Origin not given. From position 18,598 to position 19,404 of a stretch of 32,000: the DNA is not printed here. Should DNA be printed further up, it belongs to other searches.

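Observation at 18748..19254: Minimal BglII/BamHI-fold nuclease carried as a cassette without any methyltransferase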

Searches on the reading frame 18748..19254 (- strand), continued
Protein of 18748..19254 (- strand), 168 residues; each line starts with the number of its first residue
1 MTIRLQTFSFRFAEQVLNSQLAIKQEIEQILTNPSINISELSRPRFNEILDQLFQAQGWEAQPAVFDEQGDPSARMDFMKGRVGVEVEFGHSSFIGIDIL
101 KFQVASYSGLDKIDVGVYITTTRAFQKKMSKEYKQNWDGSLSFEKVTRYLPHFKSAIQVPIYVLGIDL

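Call 51: search_protein_families(library=padloc, alignment_id=A2, max_evalue=1e-8)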
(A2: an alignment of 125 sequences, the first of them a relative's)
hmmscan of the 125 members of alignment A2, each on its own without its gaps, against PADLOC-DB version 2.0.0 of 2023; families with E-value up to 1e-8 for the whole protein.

A. member 1, L001:10615-11469:+ (285 aa): 0 families

B. families by the number of members that match (of 125 scanned): 54 families (the first 25 are shown)
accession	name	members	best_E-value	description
PDLC05014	PDC-S41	3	1.1e-289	-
PDLC02350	AbiO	2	7.8e-13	AbiO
PDLC02372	Nhi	2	4e-12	-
PDLC04723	PDC-M60A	1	6.5e-111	-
PDLC04961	PDC-S21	1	2.7e-97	-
PDLC04960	PDC-S21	1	3.4e-60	-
PDLC04713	PDC-M57B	1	7.8e-60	-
PDLC04722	PDC-M60A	1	4.7e-59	-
PDLC04720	PDC-M60A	1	9.9e-55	-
PDLC04856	PDC-S05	1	1.7e-53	-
PDLC04869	PDC-S05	1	2.2e-48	-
PDLC03927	PsyrA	1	2.4e-48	-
PDLC04724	PDC-M60A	1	9.4e-45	-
PDLC04721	PDC-M60A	1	1.4e-43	-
PDLC04849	PDC-S05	1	6.2e-37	-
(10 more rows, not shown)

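Call 52: search_protein_representatives(alignment_id=A1)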
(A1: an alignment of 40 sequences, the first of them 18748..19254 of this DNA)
Query: 40 sequences, 168 profile positions. Proteins with E-value up to 0.001 (for the whole library): 589; up to 1e-10: 240; up to 1e-30: 43. The best 150 are listed.
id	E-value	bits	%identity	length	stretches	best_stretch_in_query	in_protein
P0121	6.5e-81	286.5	-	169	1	2-168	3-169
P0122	2.3e-66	239.1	-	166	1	3-168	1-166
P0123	2.9e-60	219.3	-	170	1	2-168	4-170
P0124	6.2e-59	215.0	-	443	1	1-168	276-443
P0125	1.4e-58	213.9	-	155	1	61-168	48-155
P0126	1.9e-58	213.4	-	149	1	31-147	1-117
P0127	1.1e-56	207.6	-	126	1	3-115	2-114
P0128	1.8e-56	207.0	-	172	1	17-156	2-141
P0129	7.2e-53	195.2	-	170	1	1-168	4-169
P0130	1.1e-51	191.4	-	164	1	32-154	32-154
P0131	5.3e-50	185.9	-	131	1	39-168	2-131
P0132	9.9e-50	185.0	-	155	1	1-105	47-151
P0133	3.0e-47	176.9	-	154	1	3-117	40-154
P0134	7.6e-47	175.6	-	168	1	3-168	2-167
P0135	4.8e-45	169.8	-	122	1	76-163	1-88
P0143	1.7e-39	151.7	-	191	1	7-168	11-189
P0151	7.5e-35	136.6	-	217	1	5-167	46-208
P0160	2.3e-31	125.2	-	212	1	1-167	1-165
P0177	2.9e-27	111.9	-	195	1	8-166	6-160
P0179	8.3e-27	110.4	-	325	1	1-168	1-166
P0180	1.1e-26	110.0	-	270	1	1-167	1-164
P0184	2.1e-26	109.1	-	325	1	1-168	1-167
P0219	1.0e-20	90.6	-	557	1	2-168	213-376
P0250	1.9e-17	80.0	-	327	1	1-168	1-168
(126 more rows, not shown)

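Call 53: search_protein_families(library=pfam, proteins=[P0124, P0179, P0184, P0180, P0219, P0250, P0160, P0151, P0143, P0177], max_evalue=0.01)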
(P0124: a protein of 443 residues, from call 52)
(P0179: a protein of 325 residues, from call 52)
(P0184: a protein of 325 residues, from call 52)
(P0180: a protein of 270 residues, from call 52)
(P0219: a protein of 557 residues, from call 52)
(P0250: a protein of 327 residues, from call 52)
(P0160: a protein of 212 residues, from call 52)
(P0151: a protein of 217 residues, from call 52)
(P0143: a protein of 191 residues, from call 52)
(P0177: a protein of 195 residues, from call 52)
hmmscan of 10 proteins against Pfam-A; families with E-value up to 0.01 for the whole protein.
P0124 (443 aa): 1 family
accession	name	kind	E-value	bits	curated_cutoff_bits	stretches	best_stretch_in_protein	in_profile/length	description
PF09195.17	Endonuc-BglII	-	1e-29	103.8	26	1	289-442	3-163/163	Restriction endonuclease BglII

P0179 (325 aa): 1 family
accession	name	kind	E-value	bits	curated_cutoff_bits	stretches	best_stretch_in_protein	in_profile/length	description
PF09195.17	Endonuc-BglII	-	1.3e-08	35.2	26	1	14-165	3-163/163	Restriction endonuclease BglII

P0184 (325 aa): 1 family
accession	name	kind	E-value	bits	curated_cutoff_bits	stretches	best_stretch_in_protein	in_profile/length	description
PF09195.17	Endonuc-BglII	-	1.4e-10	41.6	26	1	20-166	10-163/163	Restriction endonuclease BglII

P0180 (270 aa): 1 family
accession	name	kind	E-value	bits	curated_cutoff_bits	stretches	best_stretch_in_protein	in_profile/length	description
PF09195.17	Endonuc-BglII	-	4.4e-16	59.5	26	1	20-163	10-162/163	Restriction endonuclease BglII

P0219 (557 aa): 2 families
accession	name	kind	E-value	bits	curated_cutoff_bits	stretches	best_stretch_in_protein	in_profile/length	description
PF00072.30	Response_reg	-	3.1e-21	76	30.2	1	10-121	1-110/111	Response regulator receiver domain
PF09195.17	Endonuc-BglII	-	1.2e-09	38.5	26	1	230-375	8-163/163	Restriction endonuclease BglII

P0250 (327 aa): 1 family
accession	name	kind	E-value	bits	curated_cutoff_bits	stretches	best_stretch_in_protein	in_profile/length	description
PF09195.17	Endonuc-BglII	-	9.2e-09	35.7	26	1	54-167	49-163/163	Restriction endonuclease BglII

P0160 (212 aa): 1 family
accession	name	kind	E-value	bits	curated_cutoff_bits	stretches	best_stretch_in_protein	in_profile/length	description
PF09195.17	Endonuc-BglII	-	4.3e-14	53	26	1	13-164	2-162/163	Restriction endonuclease BglII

P0151 (217 aa): 1 family
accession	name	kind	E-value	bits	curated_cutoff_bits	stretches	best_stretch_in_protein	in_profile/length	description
PF09195.17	Endonuc-BglII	-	3.9e-22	79.2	26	1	55-207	3-162/163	Restriction endonuclease BglII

P0143 (191 aa): 1 family
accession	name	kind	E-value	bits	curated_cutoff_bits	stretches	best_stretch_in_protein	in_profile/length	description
PF09195.17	Endonuc-BglII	-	3.7e-31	108.5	26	1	17-188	2-163/163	Restriction endonuclease BglII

P0177 (195 aa): 1 family
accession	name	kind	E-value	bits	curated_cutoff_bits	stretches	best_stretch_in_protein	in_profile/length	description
PF09195.17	Endonuc-BglII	-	1.7e-19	70.6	26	1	11-160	2-162/163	Restriction endonuclease BglII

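Call 62: search_dna_similar(query=window:18748-19254:-, collection=plasmids, mode=protein, max_evalue=0.001, max_rows=25)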
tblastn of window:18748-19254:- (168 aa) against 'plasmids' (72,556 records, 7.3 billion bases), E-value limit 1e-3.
Records with a match: 5; places in all: 5; records where one place covers at least 80% of the query: 2.
Best place of each record, by identity: 80-90% 1; <60% 4.
By first word of the organism name: [Bacillus] 1; Psychrobacillus 1; Priestia 1; Macrococcus 1; Staphylococcus 1.
By predicted mobility (MOB-suite, as given by PLSDB): mobilizable 4; non-mobilizable 1.
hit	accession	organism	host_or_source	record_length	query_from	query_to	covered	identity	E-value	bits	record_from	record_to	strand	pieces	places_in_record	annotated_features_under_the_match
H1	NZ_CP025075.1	[Bacillus] caldolyticus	agar plate,agar plate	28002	99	168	42%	80.0%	9e-31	123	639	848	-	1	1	BglII/BstYI family type II restriction endonuclease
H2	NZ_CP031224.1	Psychrobacillus glaciei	single cell,Antarctic iceberg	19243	6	167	96%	26.5%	4e-9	62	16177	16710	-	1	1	BglII/BstYI family type II restriction endonuclease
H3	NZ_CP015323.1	Priestia filamentosa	plant,Cell culture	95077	1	167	99%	24.4%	3e-5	50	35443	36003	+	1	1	BglII/BstYI family type II restriction endonuclease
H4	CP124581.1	Macrococcus sp. NRL/St 21/332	Pus from wound on leg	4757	47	167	72%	32.1%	1e-7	57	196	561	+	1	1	BglII/BstYI family type II restriction endonuclease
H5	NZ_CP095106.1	Staphylococcus simulans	Camel,swab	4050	47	167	72%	31.8%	8e-8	57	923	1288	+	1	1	BglII/BstYI family type II restriction endonuclease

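Call 63: search_dna_similar(query=window:18748-19254:-, collection=phages, mode=protein, max_evalue=0.001, max_rows=25)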
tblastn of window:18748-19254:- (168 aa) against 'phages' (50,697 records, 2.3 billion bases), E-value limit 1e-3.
Records with a match: 4; places in all: 4; records where one place covers at least 80% of the query: 0.
Best place of each record, by identity: <60% 4.
By first word of the organism name: Burkholderia 4.
By host as written in the record: Burkholderia cenocepacia 2; Burkholderia cepacia LMG 18821 2.
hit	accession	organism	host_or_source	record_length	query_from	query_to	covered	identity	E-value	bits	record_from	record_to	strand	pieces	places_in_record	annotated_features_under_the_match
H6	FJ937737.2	Burkholderia phage BcepIL02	Burkholderia cenocepacia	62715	14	130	70%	28.9%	1e-4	47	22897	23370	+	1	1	putative type II restriction endonuclease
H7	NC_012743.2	Burkholderia phage BcepIL02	Burkholderia cenocepacia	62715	14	130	70%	28.9%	1e-4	47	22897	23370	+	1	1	restriction endonuclease II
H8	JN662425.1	Burkholderia phage DC1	Burkholderia cepacia LMG 18821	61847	77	166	54%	37.4%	2e-4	46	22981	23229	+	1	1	restriction endonuclease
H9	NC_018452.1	Burkholderia phage DC1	Burkholderia cepacia LMG 18821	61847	77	166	54%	37.4%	2e-4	46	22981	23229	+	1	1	restriction endonuclease II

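Call 64: get_annotated_region(hit=H2, flank=3000)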
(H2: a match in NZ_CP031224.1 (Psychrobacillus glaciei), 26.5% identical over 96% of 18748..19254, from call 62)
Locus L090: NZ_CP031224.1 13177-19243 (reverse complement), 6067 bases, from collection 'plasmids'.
description: Psychrobacillus glaciei strain PB01 plasmid pPB01, complete sequence
organism: Psychrobacillus glaciei (NCBI taxid 2283160)
taxonomy: Bacteria; Bacillota; Bacilli; Bacillales; Bacillaceae; Psychrobacillus; Psychrobacillus glaciei
host: -; source: single cell,Antarctic iceberg; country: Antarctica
typing (MOB-suite, as given by PLSDB): mobilizable; relaxase MOBT
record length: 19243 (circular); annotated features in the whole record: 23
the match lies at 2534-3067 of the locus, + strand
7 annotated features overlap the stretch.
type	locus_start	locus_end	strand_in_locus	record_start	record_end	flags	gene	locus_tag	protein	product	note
CDS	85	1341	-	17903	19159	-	dcm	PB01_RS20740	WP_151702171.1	DNA (cytosine-5-)-methyltransferase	GO:0006304 - DNA modification [Evidence IEA]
CDS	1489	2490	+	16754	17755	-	-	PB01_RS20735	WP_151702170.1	phospholipase D family protein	-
CDS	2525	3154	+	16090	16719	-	-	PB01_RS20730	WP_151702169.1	BglII/BstYI family type II restriction endonuclease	-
CDS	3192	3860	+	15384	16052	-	-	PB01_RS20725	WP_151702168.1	hypothetical protein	-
CDS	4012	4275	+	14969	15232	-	-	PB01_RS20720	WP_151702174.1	Ada metal-binding domain-containing protein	GO:0006281 - DNA repair [Evidence IEA]; GO:0006355 - regulation of DNA-templated transcription [Evidence IEA]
CDS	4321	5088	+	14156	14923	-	-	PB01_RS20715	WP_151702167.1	HNH endonuclease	-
CDS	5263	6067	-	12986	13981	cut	-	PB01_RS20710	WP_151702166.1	Abi family protein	-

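Call 65: get_annotated_region(hit=H3, flank=3000)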
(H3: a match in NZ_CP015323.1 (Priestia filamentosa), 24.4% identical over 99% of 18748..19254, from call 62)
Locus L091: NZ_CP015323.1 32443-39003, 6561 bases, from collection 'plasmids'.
description: Priestia filamentosa strain Hbe603 plasmid pBEH1, complete sequence
organism: Priestia filamentosa (NCBI taxid 1402861)
taxonomy: Bacteria; Bacillota; Bacilli; Bacillales; Bacillaceae; Priestia; Priestia filamentosa
host: -; source: plant,Cell culture; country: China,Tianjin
typing (MOB-suite, as given by PLSDB): mobilizable; replicon rep_cluster_1005; relaxase MOBP
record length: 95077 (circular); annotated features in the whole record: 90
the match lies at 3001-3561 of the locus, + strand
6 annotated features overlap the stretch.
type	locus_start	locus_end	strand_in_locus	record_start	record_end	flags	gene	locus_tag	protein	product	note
CDS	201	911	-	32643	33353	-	-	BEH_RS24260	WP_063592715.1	hypothetical protein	-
CDS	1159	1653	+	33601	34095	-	-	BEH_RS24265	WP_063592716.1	HNH endonuclease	-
CDS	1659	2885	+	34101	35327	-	-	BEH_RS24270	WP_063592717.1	DGQHR domain-containing protein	-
CDS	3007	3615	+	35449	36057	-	-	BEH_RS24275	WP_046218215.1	BglII/BstYI family type II restriction endonuclease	GO:0009307 - DNA restriction-modification system [Evidence IEA]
CDS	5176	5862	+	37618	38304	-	-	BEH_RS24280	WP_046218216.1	YjjG family noncanonical pyrimidine nucleotidase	-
CDS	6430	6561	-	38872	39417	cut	-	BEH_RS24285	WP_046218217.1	hypothetical protein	-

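Call 66: get_annotated_region(hit=H1, flank=3000)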
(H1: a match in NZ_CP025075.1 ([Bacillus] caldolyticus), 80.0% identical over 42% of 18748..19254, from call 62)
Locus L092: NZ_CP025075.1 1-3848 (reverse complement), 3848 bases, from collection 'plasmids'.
description: [Bacillus] caldolyticus strain NEB414 plasmid pBcl1, complete sequence
organism: [Bacillus] caldolyticus (NCBI taxid 1394)
taxonomy: Bacteria; Bacillota; Bacilli; Bacillales; Bacillaceae; Geobacillus; [Bacillus] caldolyticus
host: -; source: agar plate,agar plate; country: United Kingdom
typing (MOB-suite, as given by PLSDB): non-mobilizable; replicon rep_cluster_349
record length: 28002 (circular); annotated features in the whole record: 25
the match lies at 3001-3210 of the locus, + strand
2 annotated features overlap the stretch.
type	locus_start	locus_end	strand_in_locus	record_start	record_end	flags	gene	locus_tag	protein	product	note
CDS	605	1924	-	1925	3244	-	-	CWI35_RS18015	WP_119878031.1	replication protein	-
CDS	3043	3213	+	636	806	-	-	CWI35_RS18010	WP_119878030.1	BglII/BstYI family type II restriction endonuclease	GO:0009307 - DNA restriction-modification system [Evidence IEA]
